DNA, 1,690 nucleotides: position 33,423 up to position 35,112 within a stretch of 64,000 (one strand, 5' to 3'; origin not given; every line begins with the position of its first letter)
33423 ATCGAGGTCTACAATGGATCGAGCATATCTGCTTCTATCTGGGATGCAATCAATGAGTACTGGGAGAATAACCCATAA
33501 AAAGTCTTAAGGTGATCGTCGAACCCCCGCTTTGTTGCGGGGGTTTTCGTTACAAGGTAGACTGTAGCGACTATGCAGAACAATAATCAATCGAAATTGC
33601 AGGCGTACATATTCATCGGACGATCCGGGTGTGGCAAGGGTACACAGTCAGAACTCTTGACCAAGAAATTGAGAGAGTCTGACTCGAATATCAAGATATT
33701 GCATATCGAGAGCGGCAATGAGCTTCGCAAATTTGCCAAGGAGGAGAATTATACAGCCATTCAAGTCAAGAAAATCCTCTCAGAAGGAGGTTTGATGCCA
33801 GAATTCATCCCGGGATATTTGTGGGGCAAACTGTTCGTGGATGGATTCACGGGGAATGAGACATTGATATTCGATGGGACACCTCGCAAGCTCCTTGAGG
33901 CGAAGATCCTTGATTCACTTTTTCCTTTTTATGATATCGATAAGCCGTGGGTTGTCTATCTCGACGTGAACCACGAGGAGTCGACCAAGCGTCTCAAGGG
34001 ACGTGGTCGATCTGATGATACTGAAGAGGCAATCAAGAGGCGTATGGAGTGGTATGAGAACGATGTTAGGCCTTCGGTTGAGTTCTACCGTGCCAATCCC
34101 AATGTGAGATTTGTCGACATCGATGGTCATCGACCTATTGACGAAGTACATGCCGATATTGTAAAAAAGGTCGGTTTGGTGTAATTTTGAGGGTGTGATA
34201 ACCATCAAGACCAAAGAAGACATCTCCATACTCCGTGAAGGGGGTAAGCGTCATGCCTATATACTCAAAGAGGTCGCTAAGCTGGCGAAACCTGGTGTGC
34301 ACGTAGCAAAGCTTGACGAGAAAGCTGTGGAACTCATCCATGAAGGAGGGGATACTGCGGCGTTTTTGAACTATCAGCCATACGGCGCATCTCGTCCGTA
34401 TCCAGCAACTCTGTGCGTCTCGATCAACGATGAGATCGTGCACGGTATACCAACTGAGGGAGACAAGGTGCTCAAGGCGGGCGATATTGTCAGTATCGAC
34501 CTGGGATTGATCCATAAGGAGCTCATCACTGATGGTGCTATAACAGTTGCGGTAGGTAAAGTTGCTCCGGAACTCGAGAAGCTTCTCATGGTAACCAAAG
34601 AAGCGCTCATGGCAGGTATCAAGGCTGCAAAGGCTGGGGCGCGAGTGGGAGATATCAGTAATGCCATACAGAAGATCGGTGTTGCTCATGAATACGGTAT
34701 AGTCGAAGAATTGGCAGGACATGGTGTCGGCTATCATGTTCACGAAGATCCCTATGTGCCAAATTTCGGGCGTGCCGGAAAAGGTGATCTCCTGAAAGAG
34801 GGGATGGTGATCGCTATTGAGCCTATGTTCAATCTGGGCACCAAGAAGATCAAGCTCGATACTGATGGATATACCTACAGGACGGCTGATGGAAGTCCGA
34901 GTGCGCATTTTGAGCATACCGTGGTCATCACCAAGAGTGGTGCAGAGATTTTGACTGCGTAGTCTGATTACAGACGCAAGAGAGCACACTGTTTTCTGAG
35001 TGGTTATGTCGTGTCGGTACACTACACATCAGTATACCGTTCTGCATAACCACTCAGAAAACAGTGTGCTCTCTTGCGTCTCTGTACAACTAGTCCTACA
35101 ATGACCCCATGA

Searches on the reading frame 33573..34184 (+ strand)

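Call 11: search_protein_families(library=pfam, proteins=[window:33573-34184:+])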
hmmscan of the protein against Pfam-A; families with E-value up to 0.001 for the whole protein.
window:33573-34184:+ (203 aa): 4 families
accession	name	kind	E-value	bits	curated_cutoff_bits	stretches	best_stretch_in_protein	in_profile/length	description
PF00406.28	ADK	-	1.9e-21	77.2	26.8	1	15-174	2-148/151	Adenylate kinase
PF13207.12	AAA_17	-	2.6e-11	44.4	27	1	16-155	2-136/136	AAA domain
PF13238.12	AAA_18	-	7e-06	27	29.4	1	15-151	4-118/128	AAA domain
PF02223.23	Thymidylate_kin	-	1.1e-05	25.7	27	0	126-196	120-185/185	Thymidylate kinase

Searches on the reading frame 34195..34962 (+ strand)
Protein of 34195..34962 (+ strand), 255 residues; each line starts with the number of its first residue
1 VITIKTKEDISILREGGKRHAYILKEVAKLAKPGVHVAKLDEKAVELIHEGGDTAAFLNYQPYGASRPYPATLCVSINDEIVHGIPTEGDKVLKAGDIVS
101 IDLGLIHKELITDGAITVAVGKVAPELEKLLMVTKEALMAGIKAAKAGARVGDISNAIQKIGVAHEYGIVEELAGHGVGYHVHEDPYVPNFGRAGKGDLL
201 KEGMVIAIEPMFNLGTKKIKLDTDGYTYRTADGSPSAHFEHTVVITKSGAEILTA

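Call 11: search_protein_families(library=pfam, proteins=[window:34195-34962:+])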
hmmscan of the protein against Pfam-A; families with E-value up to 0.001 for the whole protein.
window:34195-34962:+ (255 aa): 1 family
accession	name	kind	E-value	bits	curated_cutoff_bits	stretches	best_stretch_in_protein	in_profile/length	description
PF00557.29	Peptidase_M24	-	6.6e-43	147.3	23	1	13-247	3-208/208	Metallopeptidase family M24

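Call 25: find_encoding_contigs(protein=window:34195-34962:+, flank=10000, max_places=10)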
Protein window:34195-34962:+ (255 aa): 5 contigs read that carry it; 3 places shown.
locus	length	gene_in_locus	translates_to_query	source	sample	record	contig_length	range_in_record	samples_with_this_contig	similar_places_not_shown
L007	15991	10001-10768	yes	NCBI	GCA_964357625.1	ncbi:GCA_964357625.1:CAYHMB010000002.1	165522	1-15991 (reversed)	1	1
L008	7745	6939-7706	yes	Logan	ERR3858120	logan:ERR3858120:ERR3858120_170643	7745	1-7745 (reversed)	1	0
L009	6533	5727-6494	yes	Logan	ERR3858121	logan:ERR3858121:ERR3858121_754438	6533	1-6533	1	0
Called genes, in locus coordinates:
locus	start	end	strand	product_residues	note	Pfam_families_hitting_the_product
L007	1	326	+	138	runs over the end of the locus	PF00164:Ribosom_S12_S23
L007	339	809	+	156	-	PF00177:Ribosomal_S7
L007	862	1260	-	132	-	-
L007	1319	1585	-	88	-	-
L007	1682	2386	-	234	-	-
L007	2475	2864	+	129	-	-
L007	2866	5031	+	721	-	PF00009:GTP_EFTU, PF22042:EF-G_D2, PF03144:GTP_EFTU_D2, PF14492:EFG_III, PF16658:RF3_C (weak), PF03764:EFG_IV, PF00679:EFG_C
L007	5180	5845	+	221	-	-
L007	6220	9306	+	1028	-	PF10342:Kre9_KNH (faint), PF17957:Big_7 (faint), PF01471:PG_binding_1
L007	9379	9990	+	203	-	PF13238:AAA_18 (faint), PF00406:ADK, PF02223:Thymidylate_kin (faint), PF13207:AAA_17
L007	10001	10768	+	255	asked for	PF00557:Peptidase_M24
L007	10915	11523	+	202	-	PF00334:NDK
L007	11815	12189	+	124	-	PF09997:DUF2238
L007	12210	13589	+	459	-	PF00753:Lactamase_B, PF23023:Anti-Pycsar_Apyc1, PF12706:Lactamase_B_2 (weak), PF16661:Lactamase_B_6, PF10996:Beta-Casp, PF07521:RMMBL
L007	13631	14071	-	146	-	-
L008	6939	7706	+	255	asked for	PF00557:Peptidase_M24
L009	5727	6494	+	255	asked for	PF00557:Peptidase_M24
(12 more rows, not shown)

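Call 26: find_homologous_proteins(query=window:34195-34959:+, max_evalue=1e-30)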
Query window:34195-34959:+ (255 aa): 7999 proteins with E <= 1e-30 among 8000 candidates; the best 120 are listed.
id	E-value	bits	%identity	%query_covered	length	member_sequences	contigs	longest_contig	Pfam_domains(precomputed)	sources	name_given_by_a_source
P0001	7.9e-161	551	100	100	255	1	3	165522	PF00557.30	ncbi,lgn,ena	ncbi:MAG: type I methionyl aminopeptidase [Patescibacteria group bacterium]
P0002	1.2e-146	505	91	100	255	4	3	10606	PF00557.30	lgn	-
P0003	4.3e-146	503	90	100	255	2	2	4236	PF00557.30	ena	-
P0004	8.3e-145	499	90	100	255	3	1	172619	PF00557.30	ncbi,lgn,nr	ncbi:MAG: type I methionyl aminopeptidase [Candidatus Pacebacteria bacterium]|nr:type I methionyl am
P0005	1.8e-142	491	88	100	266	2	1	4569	PF00557.30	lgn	-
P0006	1.3e-140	485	87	100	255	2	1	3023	PF00557.30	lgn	-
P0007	1.7e-140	485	85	100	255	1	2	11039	PF00557.30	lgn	-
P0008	1.8e-140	485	86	100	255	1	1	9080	PF00557.30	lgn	-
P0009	3.8e-139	480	85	100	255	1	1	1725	PF00557.30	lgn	-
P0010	1.6e-138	478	86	100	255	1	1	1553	PF00557.30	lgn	-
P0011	1.7e-138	478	85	100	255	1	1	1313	PF00557.30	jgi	jgi:methionyl aminopeptidase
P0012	1.9e-138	478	85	100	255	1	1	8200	PF00557.30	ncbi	-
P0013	7.8e-138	476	85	100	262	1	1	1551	PF00557.30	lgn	-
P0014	2.3e-137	474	85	100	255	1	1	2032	PF00557.30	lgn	-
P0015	4.8e-137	473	84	100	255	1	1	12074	PF00557.30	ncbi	-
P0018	1.4e-134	465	84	100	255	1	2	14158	PF00557.30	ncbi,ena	-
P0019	2.4e-134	465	84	100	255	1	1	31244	PF00557.30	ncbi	-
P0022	4.1e-131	454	82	100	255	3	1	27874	PF00557.30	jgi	-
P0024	8.5e-131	453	80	100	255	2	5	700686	PF00557.30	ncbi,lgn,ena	-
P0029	2.2e-129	448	80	100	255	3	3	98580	PF00557.30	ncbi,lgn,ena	-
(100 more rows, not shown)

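Call 27: find_encoding_contigs(protein=P0004, flank=10000, max_places=4)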
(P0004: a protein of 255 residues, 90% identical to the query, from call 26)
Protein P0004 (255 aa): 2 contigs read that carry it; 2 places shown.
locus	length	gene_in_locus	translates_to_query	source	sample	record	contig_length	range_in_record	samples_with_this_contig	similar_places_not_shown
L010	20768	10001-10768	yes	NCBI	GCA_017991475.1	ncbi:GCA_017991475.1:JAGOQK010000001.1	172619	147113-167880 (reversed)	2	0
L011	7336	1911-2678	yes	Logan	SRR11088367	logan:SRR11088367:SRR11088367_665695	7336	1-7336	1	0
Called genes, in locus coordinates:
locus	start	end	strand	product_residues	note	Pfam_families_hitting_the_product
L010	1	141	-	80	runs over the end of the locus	PF00830:Ribosomal_L28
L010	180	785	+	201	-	PF02163:Peptidase_M50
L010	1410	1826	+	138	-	PF00164:Ribosom_S12_S23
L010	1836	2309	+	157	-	PF00177:Ribosomal_S7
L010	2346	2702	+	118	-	PF05635:23S_rRNA_IVP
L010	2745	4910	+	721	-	PF00009:GTP_EFTU, PF22042:EF-G_D2, PF03144:GTP_EFTU_D2, PF14492:EFG_III, PF16658:RF3_C (weak), PF03764:EFG_IV, PF00679:EFG_C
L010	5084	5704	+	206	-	-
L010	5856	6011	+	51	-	-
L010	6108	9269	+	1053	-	PF01471:PG_binding_1 (weak)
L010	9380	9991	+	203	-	PF00406:ADK, PF02223:Thymidylate_kin (faint), PF13207:AAA_17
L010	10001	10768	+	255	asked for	PF00557:Peptidase_M24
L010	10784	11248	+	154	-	-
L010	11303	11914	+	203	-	PF00334:NDK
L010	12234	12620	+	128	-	PF09997:DUF2238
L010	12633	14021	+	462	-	PF23023:Anti-Pycsar_Apyc1, PF00753:Lactamase_B, PF12706:Lactamase_B_2 (weak), PF16661:Lactamase_B_6, PF10996:Beta-Casp, PF07521:RMMBL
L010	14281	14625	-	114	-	PF00453:Ribosomal_L20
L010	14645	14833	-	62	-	PF01632:Ribosomal_L35p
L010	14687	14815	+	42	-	-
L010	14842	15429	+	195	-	-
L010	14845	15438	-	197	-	PF05198:IF3_N, PF00707:IF3_C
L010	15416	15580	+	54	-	-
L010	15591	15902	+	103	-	-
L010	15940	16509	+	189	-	-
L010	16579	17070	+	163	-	PF04306:DUF456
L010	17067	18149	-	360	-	PF13091:PLDc_2 (weak), PF00614:PLDc (faint), PF13091:PLDc_2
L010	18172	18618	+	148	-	PF01668:SmpB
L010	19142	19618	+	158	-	-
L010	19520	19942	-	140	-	-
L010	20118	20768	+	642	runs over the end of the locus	PF06480:FtsH_ext (faint), PF00004:AAA, PF17862:AAA_lid_3, PF01434:Peptidase_M41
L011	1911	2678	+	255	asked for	PF00557:Peptidase_M24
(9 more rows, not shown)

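Call 28: find_encoding_contigs(protein=P0002, flank=10000, max_places=4)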
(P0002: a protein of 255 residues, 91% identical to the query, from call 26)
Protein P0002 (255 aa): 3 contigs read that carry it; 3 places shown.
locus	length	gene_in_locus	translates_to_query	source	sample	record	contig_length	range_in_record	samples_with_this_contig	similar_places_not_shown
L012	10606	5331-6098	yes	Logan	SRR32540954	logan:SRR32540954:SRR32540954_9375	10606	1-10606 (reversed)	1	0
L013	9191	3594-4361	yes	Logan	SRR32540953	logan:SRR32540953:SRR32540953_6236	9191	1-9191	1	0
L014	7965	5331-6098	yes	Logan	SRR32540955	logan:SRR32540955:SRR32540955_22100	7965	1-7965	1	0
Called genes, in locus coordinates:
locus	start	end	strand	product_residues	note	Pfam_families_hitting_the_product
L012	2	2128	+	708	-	?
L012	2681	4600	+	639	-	-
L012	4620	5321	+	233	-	PF02223:Thymidylate_kin (faint), PF00406:ADK, PF13207:AAA_17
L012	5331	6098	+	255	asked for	PF00557:Peptidase_M24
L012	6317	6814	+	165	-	PF02661:Fic (weak)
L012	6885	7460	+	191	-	PF00334:NDK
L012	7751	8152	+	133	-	PF09997:DUF2238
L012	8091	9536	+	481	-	PF23023:Anti-Pycsar_Apyc1 (weak), PF00753:Lactamase_B, PF16661:Lactamase_B_6, PF12706:Lactamase_B_2 (weak), PF10996:Beta-Casp, PF07521:RMMBL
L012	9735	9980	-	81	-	PF00453:Ribosomal_L20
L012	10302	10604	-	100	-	?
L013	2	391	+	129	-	?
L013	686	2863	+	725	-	-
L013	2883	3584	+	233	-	PF02223:Thymidylate_kin (faint), PF00406:ADK, PF13207:AAA_17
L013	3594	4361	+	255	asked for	PF00557:Peptidase_M24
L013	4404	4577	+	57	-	-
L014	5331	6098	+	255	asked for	PF00557:Peptidase_M24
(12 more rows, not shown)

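Call 31: search_protein_families(library=pfam, proteins=[L010:10784-11248:+, L012:6317-6814:+, L010:15591-15902:+], max_evalue=0.01)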
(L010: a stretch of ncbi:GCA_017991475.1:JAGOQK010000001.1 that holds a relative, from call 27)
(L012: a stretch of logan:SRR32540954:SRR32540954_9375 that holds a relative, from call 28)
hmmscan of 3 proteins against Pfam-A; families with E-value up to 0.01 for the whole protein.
L010:10784-11248:+ (154 aa): 0 families

L012:6317-6814:+ (165 aa): 1 family
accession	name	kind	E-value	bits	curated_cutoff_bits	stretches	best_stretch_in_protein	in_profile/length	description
PF02661.23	Fic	-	1.8e-06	29.1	24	1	52-87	52-92/93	Fic/DOC family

L010:15591-15902:+ (103 aa): 0 families
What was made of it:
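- Checked: Copy B lies 44 nt upstream of the infC ORF, which is on the minus strand at 39500-40009 (calls 25, 31).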

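Call 32: find_encoding_contigs(protein=P0019, flank=10000, max_places=3)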
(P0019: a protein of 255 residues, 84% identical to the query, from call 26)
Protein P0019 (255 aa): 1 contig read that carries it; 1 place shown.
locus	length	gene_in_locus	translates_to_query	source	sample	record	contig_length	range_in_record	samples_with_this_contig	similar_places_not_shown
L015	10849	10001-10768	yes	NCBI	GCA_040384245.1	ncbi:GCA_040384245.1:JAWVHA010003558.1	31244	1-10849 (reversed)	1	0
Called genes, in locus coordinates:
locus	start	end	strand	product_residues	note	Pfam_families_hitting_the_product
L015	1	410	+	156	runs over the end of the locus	PF00177:Ribosomal_S7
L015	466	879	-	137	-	-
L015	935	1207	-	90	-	-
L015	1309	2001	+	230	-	PF09997:DUF2238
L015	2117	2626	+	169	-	PF10543:ORF6N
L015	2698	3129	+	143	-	-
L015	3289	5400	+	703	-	PF00009:GTP_EFTU, PF22042:EF-G_D2, PF03144:GTP_EFTU_D2, PF16658:RF3_C (weak), PF14492:EFG_III, PF03764:EFG_IV, PF00679:EFG_C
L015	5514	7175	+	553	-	PF01471:PG_binding_1 (weak)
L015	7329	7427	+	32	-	-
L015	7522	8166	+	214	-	PF01471:PG_binding_1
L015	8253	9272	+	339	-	PF13946:DUF4214 (faint)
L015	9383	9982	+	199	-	PF00406:ADK, PF13207:AAA_17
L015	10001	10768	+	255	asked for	PF00557:Peptidase_M24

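Call 33: find_encoding_contigs(protein=P0024, flank=10000, max_places=5)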
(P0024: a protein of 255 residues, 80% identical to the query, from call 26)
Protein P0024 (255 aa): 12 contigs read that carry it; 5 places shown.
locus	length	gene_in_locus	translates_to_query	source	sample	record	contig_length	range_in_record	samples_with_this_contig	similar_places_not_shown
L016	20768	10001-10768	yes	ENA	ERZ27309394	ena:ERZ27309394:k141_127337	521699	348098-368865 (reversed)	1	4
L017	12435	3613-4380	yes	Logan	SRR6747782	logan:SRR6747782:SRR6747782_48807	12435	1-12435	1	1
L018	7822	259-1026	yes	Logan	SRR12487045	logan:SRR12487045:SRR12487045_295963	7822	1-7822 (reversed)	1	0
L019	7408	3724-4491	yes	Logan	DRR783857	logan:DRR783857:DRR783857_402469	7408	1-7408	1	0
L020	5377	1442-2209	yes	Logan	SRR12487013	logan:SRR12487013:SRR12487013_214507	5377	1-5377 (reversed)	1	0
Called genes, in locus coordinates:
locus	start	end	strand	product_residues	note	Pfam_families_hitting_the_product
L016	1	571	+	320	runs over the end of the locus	-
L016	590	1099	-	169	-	PF00293:NUDIX (faint)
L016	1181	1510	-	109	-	PF00830:Ribosomal_L28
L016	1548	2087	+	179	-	PF02163:Peptidase_M50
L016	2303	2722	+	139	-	PF00164:Ribosom_S12_S23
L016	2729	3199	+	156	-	PF00177:Ribosomal_S7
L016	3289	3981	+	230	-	PF09997:DUF2238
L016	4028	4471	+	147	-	PF10543:ORF6N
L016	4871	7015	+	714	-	PF00009:GTP_EFTU, PF03144:GTP_EFTU_D2, PF22042:EF-G_D2, PF14492:EFG_III, PF16658:RF3_C (weak), PF03764:EFG_IV, PF00679:EFG_C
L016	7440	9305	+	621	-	PF01471:PG_binding_1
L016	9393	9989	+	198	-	PF00406:ADK, PF13207:AAA_17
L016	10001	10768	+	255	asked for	PF00557:Peptidase_M24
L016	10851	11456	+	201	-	PF00334:NDK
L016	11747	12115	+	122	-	PF09997:DUF2238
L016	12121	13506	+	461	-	PF00753:Lactamase_B, PF12706:Lactamase_B_2 (faint), PF16661:Lactamase_B_6, PF10996:Beta-Casp, PF07521:RMMBL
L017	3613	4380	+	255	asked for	PF00557:Peptidase_M24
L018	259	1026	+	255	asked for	PF00557:Peptidase_M24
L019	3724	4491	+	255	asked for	PF00557:Peptidase_M24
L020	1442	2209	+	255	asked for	PF00557:Peptidase_M24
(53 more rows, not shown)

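Call 34: find_encoding_contigs(protein=P0029, flank=10000, max_places=3)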
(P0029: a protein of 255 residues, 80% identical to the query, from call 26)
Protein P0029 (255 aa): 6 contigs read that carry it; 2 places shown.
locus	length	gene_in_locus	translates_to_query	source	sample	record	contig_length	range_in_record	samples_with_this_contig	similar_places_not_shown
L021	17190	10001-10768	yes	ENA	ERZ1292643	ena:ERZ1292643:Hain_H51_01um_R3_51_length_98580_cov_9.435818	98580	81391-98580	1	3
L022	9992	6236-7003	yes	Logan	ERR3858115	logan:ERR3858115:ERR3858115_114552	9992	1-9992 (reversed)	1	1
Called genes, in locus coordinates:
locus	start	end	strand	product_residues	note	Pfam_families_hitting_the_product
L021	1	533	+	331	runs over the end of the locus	-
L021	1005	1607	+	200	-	PF02163:Peptidase_M50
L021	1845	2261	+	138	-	PF00164:Ribosom_S12_S23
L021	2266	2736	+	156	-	PF00177:Ribosomal_S7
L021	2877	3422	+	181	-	PF10543:ORF6N, PF09669:Phage_pRha (faint)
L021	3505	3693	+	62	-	-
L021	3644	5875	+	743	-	PF00009:GTP_EFTU, PF22042:EF-G_D2, PF03144:GTP_EFTU_D2, PF14492:EFG_III, PF16658:RF3_C (weak), PF03764:EFG_IV, PF00679:EFG_C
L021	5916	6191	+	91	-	PF04221:RelB (weak)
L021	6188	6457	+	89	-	PF15738:YafQ_toxin (weak)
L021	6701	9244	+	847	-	PF01471:PG_binding_1, PF01833:TIG (weak)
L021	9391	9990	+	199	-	PF00406:ADK, PF02223:Thymidylate_kin (faint), PF13207:AAA_17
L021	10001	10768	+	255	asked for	PF00557:Peptidase_M24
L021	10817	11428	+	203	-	PF00334:NDK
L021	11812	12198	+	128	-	PF09997:DUF2238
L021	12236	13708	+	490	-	PF00753:Lactamase_B, PF23023:Anti-Pycsar_Apyc1, PF12706:Lactamase_B_2 (weak), PF16661:Lactamase_B_6, PF10996:Beta-Casp, PF07521:RMMBL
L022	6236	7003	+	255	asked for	PF00557:Peptidase_M24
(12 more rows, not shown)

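Call 61: find_encoding_contigs(protein=P0018, flank=10000, max_places=4)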
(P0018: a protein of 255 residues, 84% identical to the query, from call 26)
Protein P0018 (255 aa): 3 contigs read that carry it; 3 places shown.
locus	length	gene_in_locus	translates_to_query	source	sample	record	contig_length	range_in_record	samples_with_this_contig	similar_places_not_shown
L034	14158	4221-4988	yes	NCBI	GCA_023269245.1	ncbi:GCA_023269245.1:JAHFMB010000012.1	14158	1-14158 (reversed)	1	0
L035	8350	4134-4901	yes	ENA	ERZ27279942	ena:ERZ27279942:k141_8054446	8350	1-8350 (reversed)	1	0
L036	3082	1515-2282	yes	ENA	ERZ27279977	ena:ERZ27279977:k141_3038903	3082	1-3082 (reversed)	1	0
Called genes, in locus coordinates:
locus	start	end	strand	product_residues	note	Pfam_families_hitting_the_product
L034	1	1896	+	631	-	?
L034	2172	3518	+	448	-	PF01471:PG_binding_1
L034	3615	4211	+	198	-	PF00406:ADK, PF13207:AAA_17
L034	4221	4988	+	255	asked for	PF00557:Peptidase_M24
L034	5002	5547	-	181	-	PF01966:HD (weak)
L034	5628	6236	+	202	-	PF00334:NDK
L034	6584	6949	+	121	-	PF09997:DUF2238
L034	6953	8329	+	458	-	PF00753:Lactamase_B, PF23023:Anti-Pycsar_Apyc1 (weak), PF12706:Lactamase_B_2 (weak), PF16661:Lactamase_B_6, PF10996:Beta-Casp, PF07521:RMMBL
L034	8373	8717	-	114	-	PF00453:Ribosomal_L20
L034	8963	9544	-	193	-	PF05198:IF3_N, PF00707:IF3_C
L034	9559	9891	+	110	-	-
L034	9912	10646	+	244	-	-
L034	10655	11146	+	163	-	PF04306:DUF456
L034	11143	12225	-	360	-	PF13091:PLDc_2 (weak), PF00614:PLDc (faint), PF13091:PLDc_2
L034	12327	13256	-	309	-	PF00742:Homoserine_dh (weak)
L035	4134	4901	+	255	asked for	PF00557:Peptidase_M24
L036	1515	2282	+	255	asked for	PF00557:Peptidase_M24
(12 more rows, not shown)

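Call 62: find_encoding_contigs(protein=P0022, flank=10000, max_places=4)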
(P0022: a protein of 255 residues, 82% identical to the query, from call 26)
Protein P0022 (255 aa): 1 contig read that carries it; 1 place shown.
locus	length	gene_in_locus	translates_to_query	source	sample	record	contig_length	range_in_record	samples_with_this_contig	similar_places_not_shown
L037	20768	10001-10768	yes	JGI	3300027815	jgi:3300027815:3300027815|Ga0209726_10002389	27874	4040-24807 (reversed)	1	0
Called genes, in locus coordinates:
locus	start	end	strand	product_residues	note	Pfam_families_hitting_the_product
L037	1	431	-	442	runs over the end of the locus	PF01336:tRNA_anti-codon, PF00152:tRNA-synt_2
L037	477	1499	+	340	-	PF01368:DHH, PF02272:DHHA1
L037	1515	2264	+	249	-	PF00160:Pro_isomerase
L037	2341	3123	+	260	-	PF12705:PDDEXK_1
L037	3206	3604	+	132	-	PF08780:NTase_sub_bind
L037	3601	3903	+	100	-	PF01909:NTP_transf_2 (weak), PF18765:Polbeta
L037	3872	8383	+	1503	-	-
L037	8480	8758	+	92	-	PF21956:DUF6922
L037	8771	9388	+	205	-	PF08843:AbiEii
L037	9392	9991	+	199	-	PF00406:ADK, PF13207:AAA_17, PF13671:AAA_33 (weak)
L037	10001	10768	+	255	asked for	PF00557:Peptidase_M24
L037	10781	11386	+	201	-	PF00334:NDK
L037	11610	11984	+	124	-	PF09997:DUF2238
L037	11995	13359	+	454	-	PF00753:Lactamase_B, PF23023:Anti-Pycsar_Apyc1, PF12706:Lactamase_B_2 (weak), PF16661:Lactamase_B_6, PF10996:Beta-Casp, PF07521:RMMBL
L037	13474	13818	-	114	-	PF00453:Ribosomal_L20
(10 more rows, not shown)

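Call 63: find_encoding_contigs(protein=P0007, flank=10000, max_places=4)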
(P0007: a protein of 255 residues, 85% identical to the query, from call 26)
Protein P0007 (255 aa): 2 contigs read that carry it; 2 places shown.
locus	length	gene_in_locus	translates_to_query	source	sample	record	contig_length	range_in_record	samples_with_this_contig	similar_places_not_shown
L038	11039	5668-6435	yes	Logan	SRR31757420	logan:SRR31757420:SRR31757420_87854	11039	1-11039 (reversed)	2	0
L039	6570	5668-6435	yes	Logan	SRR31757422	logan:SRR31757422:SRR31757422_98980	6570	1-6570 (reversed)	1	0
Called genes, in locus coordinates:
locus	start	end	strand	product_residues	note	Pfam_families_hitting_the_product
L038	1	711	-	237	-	?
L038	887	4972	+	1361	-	PF01471:PG_binding_1, PF10342:Kre9_KNH (faint), PF00801:PKD (weak)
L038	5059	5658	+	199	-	PF00406:ADK, PF02223:Thymidylate_kin (faint), PF13207:AAA_17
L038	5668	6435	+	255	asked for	PF00557:Peptidase_M24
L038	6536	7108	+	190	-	PF00334:NDK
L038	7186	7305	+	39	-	-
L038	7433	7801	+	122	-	PF09997:DUF2238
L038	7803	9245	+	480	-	PF23023:Anti-Pycsar_Apyc1, PF00753:Lactamase_B, PF16661:Lactamase_B_6, PF12706:Lactamase_B_2 (weak), PF10996:Beta-Casp, PF07521:RMMBL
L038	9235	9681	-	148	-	-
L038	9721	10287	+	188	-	PF00218:IGPS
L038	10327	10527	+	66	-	-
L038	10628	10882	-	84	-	PF00453:Ribosomal_L20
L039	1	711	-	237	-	?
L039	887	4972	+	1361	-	PF01471:PG_binding_1, PF10342:Kre9_KNH (faint), PF00801:PKD (weak)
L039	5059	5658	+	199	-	PF00406:ADK, PF02223:Thymidylate_kin (faint), PF13207:AAA_17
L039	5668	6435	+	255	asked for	PF00557:Peptidase_M24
